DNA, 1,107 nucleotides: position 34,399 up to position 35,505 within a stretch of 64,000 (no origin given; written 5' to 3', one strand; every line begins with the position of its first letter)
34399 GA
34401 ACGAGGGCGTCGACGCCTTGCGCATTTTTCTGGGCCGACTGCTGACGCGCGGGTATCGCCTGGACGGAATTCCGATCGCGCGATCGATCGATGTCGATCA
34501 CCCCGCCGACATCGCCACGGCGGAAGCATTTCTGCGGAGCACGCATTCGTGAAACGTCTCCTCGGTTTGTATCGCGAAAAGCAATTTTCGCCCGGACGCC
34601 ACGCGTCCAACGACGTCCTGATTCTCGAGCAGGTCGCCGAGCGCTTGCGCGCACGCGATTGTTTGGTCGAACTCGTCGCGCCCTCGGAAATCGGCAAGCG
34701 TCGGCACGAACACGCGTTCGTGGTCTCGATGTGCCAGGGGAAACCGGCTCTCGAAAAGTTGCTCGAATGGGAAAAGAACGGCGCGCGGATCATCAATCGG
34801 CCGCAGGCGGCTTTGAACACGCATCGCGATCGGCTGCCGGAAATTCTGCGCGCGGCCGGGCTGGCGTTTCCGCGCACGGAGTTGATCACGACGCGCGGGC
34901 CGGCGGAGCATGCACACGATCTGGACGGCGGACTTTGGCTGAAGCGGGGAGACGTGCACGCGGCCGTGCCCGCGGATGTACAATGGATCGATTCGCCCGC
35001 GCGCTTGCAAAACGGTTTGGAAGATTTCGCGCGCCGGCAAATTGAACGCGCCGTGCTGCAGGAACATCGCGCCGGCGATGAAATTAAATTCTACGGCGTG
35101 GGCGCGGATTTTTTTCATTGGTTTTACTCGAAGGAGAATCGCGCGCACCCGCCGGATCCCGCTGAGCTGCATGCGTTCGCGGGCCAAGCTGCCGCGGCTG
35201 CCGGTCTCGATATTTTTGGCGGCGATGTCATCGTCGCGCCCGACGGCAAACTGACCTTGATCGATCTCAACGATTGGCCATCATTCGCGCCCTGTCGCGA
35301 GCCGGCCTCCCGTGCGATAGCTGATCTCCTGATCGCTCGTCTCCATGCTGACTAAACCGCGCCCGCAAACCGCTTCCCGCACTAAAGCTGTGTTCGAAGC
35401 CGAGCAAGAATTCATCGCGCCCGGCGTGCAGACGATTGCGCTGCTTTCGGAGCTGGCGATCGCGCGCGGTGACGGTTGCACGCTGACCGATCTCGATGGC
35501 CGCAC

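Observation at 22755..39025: A ~16-kb cluster combining CDP-alcohol transferases, cytidylyltransferase-like enzymes, glycosyltransferases, a flippase and a sphingoid-base synthase-like enzyme: candidate pathway for an unusual polar (glyco)lipid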

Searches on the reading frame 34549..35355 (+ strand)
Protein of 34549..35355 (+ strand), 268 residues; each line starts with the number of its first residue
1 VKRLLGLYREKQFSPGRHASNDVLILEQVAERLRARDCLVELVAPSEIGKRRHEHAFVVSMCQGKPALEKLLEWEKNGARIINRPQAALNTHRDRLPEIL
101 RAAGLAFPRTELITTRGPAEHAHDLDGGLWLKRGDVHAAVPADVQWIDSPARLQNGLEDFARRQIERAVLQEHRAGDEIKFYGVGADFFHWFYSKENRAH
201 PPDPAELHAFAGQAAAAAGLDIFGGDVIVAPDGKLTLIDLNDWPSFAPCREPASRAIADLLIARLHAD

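Call 5: search_protein_families(library=pfam, proteins=[window:34549-35355:+], max_evalue=0.01)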
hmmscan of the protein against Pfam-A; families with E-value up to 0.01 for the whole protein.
window:34549-35355:+ (268 aa): 0 families

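Call 7: search_protein_families(library=ncbifam, proteins=[window:34549-35355:+], max_evalue=0.001)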
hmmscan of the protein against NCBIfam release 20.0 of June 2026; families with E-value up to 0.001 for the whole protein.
window:34549-35355:+ (268 aa): 0 families

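Call 10: search_solved_structures(query=window:34549-35355:+, max_evalue=1)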
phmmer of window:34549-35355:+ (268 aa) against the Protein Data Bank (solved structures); distinct sequences matched with E-value up to 1: 2.
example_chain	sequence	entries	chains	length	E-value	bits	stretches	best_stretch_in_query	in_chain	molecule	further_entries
7drm_A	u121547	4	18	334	0.024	17.2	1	70-110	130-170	ATP-grasp domain-containing protein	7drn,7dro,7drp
2xvg_A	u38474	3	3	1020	0.41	13.2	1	169-207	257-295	ALPHA XYLOSIDASE | ALPHA-XYLOSIDASE, PUTATIVE, XYL31A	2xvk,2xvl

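Call 13: find_homologous_proteins(query=window:34549-35355:+, max_evalue=0.001)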
Query window:34549-35355:+ (268 aa): 1237 proteins with E <= 0.001 among 8000 candidates; the best 120 are listed.
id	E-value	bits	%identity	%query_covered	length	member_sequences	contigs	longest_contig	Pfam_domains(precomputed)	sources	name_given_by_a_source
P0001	4.0e-178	608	100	100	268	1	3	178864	-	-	-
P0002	1.6e-118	413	70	100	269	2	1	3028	-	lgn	-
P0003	1.5e-111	390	67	100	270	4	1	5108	-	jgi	jgi:hypothetical protein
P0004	3.0e-111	389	66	100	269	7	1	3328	-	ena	-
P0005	4.1e-111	389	66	100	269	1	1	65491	-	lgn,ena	-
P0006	1.7e-110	387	66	100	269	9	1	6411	-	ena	-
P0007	3.5e-110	386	65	100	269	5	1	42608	-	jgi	jgi:glutathione synthase/RimK-type ligase-like ATP-grasp enzyme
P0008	1.4e-109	384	65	100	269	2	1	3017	-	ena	-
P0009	1.6e-109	383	65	100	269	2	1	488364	-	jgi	jgi:glutathione synthase/RimK-type ligase-like ATP-grasp enzyme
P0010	3.6e-109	382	66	100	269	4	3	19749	-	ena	-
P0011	4.8e-109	382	65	100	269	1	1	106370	-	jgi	jgi:glutathione synthase/RimK-type ligase-like ATP-grasp enzyme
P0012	7.5e-109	381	66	100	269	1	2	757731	-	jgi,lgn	jgi:glutathione synthase/RimK-type ligase-like ATP-grasp enzyme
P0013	8.5e-109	381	65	100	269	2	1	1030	-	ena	-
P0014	9.4e-109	381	65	100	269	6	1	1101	-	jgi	jgi:hypothetical protein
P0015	1.6e-108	380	65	100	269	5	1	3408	-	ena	-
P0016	1.9e-108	380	64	100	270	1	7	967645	-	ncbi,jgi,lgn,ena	jgi:glutathione synthase/RimK-type ligase-like ATP-grasp enzyme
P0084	8.1e-106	371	62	100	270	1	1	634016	-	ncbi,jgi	ncbi:MAG: hypothetical protein QOH88_2528 [Verrucomicrobiota bacterium]|jgi:glutathione synthase/Rim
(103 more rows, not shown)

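Call 14: find_encoding_contigs(protein=P0016, flank=10000, max_places=2)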
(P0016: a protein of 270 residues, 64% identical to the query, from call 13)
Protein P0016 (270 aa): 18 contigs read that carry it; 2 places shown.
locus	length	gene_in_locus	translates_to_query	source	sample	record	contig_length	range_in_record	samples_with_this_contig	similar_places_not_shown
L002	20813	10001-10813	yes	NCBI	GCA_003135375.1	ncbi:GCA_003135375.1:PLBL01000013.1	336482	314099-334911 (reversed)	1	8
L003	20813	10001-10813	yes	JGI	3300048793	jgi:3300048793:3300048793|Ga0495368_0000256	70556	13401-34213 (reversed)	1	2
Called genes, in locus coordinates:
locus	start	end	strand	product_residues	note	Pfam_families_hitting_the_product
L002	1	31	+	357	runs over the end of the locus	PF04055:Radical_SAM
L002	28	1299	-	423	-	PF01066:CDP-OH_P_transf (weak)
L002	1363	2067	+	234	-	PF00005:ABC_tran, PF02463:SMC_N (faint), PF13304:AAA_21 (faint)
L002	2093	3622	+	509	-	PF01943:Polysacc_synt, PF13440:Polysacc_synt_3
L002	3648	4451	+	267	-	PF00106:adh_short, PF13561:adh_short_C2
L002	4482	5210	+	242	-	PF00483:NTP_transferase (faint), PF12804:NTP_transf_3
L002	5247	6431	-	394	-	PF01066:CDP-OH_P_transf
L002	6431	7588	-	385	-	PF00583:Acetyltransf_1 (faint)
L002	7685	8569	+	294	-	PF01066:CDP-OH_P_transf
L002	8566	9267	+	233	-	PF00702:Hydrolase, PF13419:HAD_2, PF13242:Hydrolase_like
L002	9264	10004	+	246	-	PF00483:NTP_transferase, PF01128:IspD (weak), PF12804:NTP_transf_3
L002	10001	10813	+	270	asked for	-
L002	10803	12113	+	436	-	PF00202:Aminotran_3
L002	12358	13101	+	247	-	PF02894:GFO_IDH_MocA_C, PF22725:GFO_IDH_MocA_C3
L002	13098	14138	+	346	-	PF00487:FA_desaturase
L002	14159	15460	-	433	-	PF00155:Aminotran_1_2, PF01212:Beta_elim_lyase (faint)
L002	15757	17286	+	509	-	PF13231:PMT_2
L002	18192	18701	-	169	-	-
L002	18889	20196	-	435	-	PF04413:Glycos_transf_N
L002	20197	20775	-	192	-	PF03602:Cons_hypoth95, PF05175:MTS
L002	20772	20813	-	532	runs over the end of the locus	PF05170:AsmA (weak), PF05359:DUF748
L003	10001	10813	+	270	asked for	-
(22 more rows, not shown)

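Call 15: find_encoding_contigs(protein=P0084, flank=10000, max_places=2)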
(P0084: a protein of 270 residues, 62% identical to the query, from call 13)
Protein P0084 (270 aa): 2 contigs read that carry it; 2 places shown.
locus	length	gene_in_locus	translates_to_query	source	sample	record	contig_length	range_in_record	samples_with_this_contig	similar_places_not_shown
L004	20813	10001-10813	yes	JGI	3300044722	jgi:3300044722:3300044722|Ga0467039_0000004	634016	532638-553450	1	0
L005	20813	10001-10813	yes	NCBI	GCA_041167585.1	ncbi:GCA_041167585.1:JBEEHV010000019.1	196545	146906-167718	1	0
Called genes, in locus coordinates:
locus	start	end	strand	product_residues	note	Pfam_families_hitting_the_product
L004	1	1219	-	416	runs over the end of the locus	PF01066:CDP-OH_P_transf (weak)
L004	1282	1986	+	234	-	PF00005:ABC_tran, PF02463:SMC_N (faint), PF13304:AAA_21 (faint)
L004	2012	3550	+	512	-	PF01943:Polysacc_synt, PF13440:Polysacc_synt_3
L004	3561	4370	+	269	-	PF00106:adh_short, PF01370:Epimerase (faint), PF13460:NAD_binding_10 (weak), PF13561:adh_short_C2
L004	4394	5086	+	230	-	PF00483:NTP_transferase (faint), PF12804:NTP_transf_3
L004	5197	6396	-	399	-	PF01066:CDP-OH_P_transf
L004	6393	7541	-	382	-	PF13508:Acetyltransf_7 (faint), PF00583:Acetyltransf_1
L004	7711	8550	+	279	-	PF01066:CDP-OH_P_transf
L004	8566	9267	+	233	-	PF00702:Hydrolase, PF13419:HAD_2, PF13242:Hydrolase_like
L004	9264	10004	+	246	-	PF00483:NTP_transferase, PF12804:NTP_transf_3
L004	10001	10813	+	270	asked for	-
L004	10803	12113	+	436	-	PF00202:Aminotran_3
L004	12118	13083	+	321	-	PF01408:GFO_IDH_MocA, PF22725:GFO_IDH_MocA_C3, PF02894:GFO_IDH_MocA_C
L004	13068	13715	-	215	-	PF04116:FA_hydroxylase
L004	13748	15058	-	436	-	PF00155:Aminotran_1_2, PF01212:Beta_elim_lyase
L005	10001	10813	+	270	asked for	-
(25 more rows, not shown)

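Call 36: search_protein_representatives(protein=window:34549-35355:+)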
Query: 268 residues. Proteins with E-value up to 0.001 (for the whole library): 1005; up to 1e-10: 669; up to 1e-30: 175. The best 150 are listed.
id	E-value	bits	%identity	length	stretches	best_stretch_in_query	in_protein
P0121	4.9e-80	285.1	53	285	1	1-264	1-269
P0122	5.5e-79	281.7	54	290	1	1-267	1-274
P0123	5.4e-64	232.5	66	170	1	103-267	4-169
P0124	1.2e-63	231.4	46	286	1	3-267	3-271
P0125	5.6e-63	229.2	56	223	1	61-263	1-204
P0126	4.9e-58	213.0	43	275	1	2-265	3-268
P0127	2.8e-57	210.5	45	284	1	4-260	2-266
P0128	1.3e-54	201.7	43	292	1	3-262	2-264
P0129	7.1e-54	199.3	60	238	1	95-267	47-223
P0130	8.1e-52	192.6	45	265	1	3-264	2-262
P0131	2.9e-51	190.8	42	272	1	1-264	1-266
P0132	1.1e-50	188.9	42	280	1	3-266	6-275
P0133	1.9e-50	188.1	40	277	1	4-262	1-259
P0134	3.6e-50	187.2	43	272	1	3-261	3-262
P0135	5.8e-50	186.5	54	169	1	3-166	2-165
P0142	7.9e-48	179.5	45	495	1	5-263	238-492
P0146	2.6e-46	174.5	44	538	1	5-261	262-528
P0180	1.6e-41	158.9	42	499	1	4-261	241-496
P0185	5.4e-41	157.1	42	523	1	2-267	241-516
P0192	1.9e-40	155.3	44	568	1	5-265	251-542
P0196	7.6e-40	153.3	39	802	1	3-262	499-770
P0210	4.4e-38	147.6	37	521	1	3-264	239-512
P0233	9.1e-36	140.0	38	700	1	5-265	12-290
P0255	1.5e-33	132.7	37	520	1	2-264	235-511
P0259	2.0e-33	132.3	41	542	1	7-262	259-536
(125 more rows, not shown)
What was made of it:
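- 34549..35355 (+): ATP-grasp-fold enzyme with no Pfam family. It is either a kinase (ITPK-like) or a ligase. The family has 1005 clusters at 50% identity (call 36).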

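Call 37: search_protein_families(library=pfam, proteins=[P0142, P0146, P0180, P0185, P0192, P0196, P0210, P0233, P0255, P0259], max_evalue=0.001)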
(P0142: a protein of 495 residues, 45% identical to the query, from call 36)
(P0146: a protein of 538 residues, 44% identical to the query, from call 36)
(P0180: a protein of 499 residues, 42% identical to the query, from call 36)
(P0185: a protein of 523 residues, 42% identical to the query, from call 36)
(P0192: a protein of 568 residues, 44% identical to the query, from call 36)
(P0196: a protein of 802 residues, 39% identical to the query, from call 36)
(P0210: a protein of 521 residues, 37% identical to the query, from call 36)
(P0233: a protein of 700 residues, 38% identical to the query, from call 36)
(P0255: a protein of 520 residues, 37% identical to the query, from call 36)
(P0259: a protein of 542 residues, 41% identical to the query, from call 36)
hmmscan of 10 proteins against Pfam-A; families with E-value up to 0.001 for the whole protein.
P0142 (495 aa): 2 families
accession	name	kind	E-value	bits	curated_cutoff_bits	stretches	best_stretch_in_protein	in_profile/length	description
PF12804.13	NTP_transf_3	-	7.7e-14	52.6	27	1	5-128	3-120/160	MobA-like NTP transferase domain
PF00483.29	NTP_transferase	-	9.2e-09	35.7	21.2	1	5-202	4-214/245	Nucleotidyl transferase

P0146 (538 aa): 2 families
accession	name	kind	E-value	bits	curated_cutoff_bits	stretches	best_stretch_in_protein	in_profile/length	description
PF12804.13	NTP_transf_3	-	5.3e-11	43.4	27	1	3-149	1-136/160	MobA-like NTP transferase domain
PF00483.29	NTP_transferase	-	2.7e-05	24.3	21.2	0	3-47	2-47/245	Nucleotidyl transferase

P0180 (499 aa): 2 families
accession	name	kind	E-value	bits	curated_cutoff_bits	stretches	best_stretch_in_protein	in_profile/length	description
PF12804.13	NTP_transf_3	-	2.7e-16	60.6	27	1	4-132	2-123/160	MobA-like NTP transferase domain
PF00483.29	NTP_transferase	-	2.5e-10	40.8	21.2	1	3-181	2-190/245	Nucleotidyl transferase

P0185 (523 aa): 2 families
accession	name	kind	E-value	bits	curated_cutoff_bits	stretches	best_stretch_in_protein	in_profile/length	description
PF12804.13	NTP_transf_3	-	3.9e-13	50.3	27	1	9-164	3-149/160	MobA-like NTP transferase domain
PF00483.29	NTP_transferase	-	1.6e-07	31.6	21.2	1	9-192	4-200/245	Nucleotidyl transferase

P0192 (568 aa): 2 families
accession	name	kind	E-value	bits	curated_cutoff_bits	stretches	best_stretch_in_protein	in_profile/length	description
PF12804.13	NTP_transf_3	-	2.7e-12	47.6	27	1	10-129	3-114/160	MobA-like NTP transferase domain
PF00483.29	NTP_transferase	-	7.6e-06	26.1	21.2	1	10-85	4-82/245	Nucleotidyl transferase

P0196 (802 aa): 5 families
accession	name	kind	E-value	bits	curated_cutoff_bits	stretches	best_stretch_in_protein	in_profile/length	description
PF00702.32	Hydrolase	-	4.4e-16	60.3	26.4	1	28-215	2-191/191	haloacid dehalogenase-like hydrolase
PF13419.12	HAD_2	-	1.3e-14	55.1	23.8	1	113-220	69-177/178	Haloacid dehalogenase-like hydrolase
PF13242.12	Hydrolase_like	-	2.6e-08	34.1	22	1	175-218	2-45/75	HAD-hyrolase-like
PF12804.13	NTP_transf_3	-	4.9e-08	33.8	27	1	263-380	3-117/160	MobA-like NTP transferase domain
PF00483.29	NTP_transferase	-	2e-06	28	21.2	1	263-376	4-127/245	Nucleotidyl transferase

P0210 (521 aa): 3 families
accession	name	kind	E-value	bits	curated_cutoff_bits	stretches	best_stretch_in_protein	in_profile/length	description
PF12804.13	NTP_transf_3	-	8.8e-15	55.7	27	1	5-154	3-144/160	MobA-like NTP transferase domain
PF00483.29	NTP_transferase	-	2.7e-11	44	21.2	1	5-231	4-244/245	Nucleotidyl transferase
PF01128.25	IspD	-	0.00023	21.4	27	1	4-77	4-72/221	2-C-methyl-D-erythritol 4-phosphate cytidylyltransferase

P0233 (700 aa): 1 family
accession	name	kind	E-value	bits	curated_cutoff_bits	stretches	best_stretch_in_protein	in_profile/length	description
PF01066.26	CDP-OH_P_transf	-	2.7e-08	34.8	22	1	502-614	3-109/152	CDP-alcohol phosphatidyltransferase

P0255 (520 aa): 2 families
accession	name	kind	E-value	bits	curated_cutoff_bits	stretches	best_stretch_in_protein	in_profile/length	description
PF12804.13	NTP_transf_3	-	3.1e-15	57.2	27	1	5-146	3-134/160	MobA-like NTP transferase domain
PF00483.29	NTP_transferase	-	4.7e-13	49.7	21.2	1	5-214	4-223/245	Nucleotidyl transferase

P0259 (542 aa): 1 family
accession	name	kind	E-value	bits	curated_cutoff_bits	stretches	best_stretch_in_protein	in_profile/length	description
PF12804.13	NTP_transf_3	-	7e-09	36.5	27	1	4-132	2-124/160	MobA-like NTP transferase domain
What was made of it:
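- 33839..34552 (+): NTP2: a sugar-phosphate-type nucleotidyltransferase of the module. It is fused to the ATP-grasp in eight representative proteins (call 37).
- Single proteins fuse NTP with ATP-grasp, HAD with NTP and ATP-grasp, and ATP-grasp with CDP-OH-PT (calls 36, 37). A protein fusing ATP-grasp with CDP-OH-PT exists (P0233, call 37). The HAD-NTP-ATP-grasp fusion argues for consecutive soluble steps (call 37).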

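Call 39: search_solved_structures(query=A1, max_evalue=10, show_alignments=2)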
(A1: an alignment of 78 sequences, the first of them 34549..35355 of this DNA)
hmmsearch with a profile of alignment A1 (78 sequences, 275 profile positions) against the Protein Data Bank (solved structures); distinct sequences matched with E-value up to 10: 44.
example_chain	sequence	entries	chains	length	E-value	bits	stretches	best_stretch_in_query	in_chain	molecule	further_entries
7drm_A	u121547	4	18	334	1.3e-07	34.2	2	57-117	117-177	ATP-grasp domain-containing protein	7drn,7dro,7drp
7pup_A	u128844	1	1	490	2.7e-06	29.9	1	171-272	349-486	Inositol 1,3,4-trisphosphate 5/6-kinase 4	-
7qyr_A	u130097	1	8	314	0.0001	24.6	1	69-271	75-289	Probable alpha-L-glutamate ligase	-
7qys_A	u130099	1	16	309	0.001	21.4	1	69-271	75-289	Probable alpha-L-glutamate ligase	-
2odt_X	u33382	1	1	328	0.0015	20.8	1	208-254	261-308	Inositol-tetrakisphosphate 1-kinase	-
2q7d_A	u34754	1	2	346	0.0015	20.8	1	208-254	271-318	Inositol-tetrakisphosphate 1-kinase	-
2qb5_A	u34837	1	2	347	0.0015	20.8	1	208-254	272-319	Inositol-tetrakisphosphate 1-kinase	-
13lz_A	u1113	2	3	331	0.0015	20.8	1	208-254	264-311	Inositol-tetrakisphosphate 1-kinase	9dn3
5zct_A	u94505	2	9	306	0.0019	20.5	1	69-272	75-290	Ribosomal protein S6--L-glutamate ligase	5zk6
4iwx_A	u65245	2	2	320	0.0021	20.3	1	69-272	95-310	Ribosomal protein S6 modification protein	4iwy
1z2n_X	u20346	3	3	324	0.023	16.9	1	206-249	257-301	inositol 1,3,4-trisphosphate 5/6-kinase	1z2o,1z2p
1glv_A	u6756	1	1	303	0.33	13.2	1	69-101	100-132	GLUTATHIONE SYNTHASE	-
1gsa_A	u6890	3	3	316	0.35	13.1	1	69-101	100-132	GLUTATHIONE SYNTHETASE | GLUTATHIONE BIOSYNTHETIC LIGASE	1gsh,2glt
9rx1_A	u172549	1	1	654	0.42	12.8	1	152-235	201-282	Beta-1 adrenergic receptor,Beta-lactamase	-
2mr5_A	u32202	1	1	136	0.42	12.8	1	18-53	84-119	De novo designed Protein OR457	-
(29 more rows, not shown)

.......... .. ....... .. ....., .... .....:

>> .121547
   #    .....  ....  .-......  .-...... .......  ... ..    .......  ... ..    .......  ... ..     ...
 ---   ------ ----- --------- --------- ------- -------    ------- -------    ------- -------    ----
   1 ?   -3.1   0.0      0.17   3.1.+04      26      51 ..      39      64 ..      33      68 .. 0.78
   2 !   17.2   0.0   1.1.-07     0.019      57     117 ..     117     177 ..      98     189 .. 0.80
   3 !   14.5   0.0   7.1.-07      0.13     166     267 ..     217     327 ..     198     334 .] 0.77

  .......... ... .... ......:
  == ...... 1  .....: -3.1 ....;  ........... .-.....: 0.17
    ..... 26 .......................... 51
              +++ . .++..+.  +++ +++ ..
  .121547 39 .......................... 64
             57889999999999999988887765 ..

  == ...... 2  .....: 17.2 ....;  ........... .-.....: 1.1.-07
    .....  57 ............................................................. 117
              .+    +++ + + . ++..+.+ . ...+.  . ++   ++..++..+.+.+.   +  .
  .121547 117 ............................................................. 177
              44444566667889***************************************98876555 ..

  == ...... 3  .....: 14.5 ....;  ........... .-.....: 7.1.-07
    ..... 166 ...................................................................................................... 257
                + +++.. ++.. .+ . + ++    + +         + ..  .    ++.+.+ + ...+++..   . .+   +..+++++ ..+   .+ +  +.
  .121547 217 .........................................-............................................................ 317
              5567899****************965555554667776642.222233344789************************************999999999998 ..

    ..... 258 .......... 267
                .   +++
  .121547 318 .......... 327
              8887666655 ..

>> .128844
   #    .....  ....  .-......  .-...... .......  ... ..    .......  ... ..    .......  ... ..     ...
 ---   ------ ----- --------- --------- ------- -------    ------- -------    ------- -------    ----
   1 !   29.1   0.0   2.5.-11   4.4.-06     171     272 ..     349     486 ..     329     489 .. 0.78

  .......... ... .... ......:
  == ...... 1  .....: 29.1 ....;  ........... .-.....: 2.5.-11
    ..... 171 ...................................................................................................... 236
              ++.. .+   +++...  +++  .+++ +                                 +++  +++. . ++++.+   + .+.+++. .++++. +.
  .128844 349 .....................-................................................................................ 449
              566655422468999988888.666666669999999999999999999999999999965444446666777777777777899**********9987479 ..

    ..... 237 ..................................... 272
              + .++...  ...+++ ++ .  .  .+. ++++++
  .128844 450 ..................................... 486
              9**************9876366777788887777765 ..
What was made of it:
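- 34549..35355 (+): The family profile against PDB gives PsnB at 1.3e-7, ITPK4 at 2.7e-6 and RimK at 1e-4 (call 39).
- On Inositol-phosphate kinase ITPK family: The profile hits ITPK4 at 2.7e-6 as the best single stretch, but PsnB scores 1.3e-7 and RimK 1e-4 (call 39).
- The family profile hits the catalytic half of ITPK4 at 2.7e-6 (call 39).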
